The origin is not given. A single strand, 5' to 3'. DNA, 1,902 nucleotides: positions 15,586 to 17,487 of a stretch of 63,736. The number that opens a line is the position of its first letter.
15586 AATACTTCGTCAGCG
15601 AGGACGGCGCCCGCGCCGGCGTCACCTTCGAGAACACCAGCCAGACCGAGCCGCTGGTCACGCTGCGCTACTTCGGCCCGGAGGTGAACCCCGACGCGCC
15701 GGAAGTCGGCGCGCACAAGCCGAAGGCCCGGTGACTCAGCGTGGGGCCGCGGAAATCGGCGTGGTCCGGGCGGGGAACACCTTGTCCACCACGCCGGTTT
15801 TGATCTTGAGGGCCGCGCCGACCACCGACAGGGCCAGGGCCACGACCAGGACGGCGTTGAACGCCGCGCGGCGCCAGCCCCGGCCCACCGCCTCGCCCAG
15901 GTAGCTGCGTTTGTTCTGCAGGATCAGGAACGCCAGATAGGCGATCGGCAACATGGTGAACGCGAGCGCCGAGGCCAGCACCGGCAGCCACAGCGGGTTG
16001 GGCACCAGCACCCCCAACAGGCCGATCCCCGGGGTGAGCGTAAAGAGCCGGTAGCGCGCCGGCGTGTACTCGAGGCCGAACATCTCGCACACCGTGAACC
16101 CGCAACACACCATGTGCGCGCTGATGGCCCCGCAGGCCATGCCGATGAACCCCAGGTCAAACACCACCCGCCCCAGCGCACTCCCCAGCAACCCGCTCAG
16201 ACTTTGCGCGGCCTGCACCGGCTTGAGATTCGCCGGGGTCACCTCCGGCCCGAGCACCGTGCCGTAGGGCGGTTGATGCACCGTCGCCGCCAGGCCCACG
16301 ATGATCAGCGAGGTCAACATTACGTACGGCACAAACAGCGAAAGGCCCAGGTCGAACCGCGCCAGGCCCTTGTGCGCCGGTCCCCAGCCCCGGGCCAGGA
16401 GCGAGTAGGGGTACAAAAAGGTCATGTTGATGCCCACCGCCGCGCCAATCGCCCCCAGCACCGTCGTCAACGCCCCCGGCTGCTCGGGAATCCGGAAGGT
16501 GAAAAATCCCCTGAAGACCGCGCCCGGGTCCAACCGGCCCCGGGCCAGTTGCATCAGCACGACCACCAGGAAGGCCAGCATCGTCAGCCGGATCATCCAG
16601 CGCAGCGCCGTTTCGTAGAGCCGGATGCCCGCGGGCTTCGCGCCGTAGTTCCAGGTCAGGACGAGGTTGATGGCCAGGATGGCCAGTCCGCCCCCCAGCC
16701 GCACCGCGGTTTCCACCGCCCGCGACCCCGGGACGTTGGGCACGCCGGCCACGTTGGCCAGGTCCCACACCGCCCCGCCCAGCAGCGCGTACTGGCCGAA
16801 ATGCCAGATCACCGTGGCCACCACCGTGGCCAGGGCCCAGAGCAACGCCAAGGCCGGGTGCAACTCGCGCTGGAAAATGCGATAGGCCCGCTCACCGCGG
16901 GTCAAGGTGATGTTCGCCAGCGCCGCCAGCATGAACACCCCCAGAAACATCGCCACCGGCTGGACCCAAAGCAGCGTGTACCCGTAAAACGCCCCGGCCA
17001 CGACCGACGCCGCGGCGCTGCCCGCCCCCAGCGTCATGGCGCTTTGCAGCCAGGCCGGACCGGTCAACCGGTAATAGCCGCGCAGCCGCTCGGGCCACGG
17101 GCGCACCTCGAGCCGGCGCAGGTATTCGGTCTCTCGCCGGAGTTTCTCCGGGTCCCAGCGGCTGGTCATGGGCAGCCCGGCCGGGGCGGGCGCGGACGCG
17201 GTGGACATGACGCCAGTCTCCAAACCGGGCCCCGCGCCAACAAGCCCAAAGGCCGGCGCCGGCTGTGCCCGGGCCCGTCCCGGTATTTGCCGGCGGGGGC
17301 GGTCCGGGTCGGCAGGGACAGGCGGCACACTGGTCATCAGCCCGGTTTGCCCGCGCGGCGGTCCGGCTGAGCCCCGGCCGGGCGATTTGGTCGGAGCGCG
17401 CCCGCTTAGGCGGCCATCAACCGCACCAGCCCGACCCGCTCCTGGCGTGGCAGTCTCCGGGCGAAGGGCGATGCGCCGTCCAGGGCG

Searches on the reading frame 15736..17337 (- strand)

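Call 8: search_protein_families(library=pfam, proteins=[window:15736-17337:-], max_evalue=0.01)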
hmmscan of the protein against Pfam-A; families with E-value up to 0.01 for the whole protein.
window:15736-17337:- (533 aa): 1 family
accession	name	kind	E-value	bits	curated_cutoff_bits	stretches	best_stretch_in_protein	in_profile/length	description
PF01566.24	Nramp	-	2e-23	83.4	29.8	1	109-483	2-353/357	Natural resistance-associated macrophage protein-like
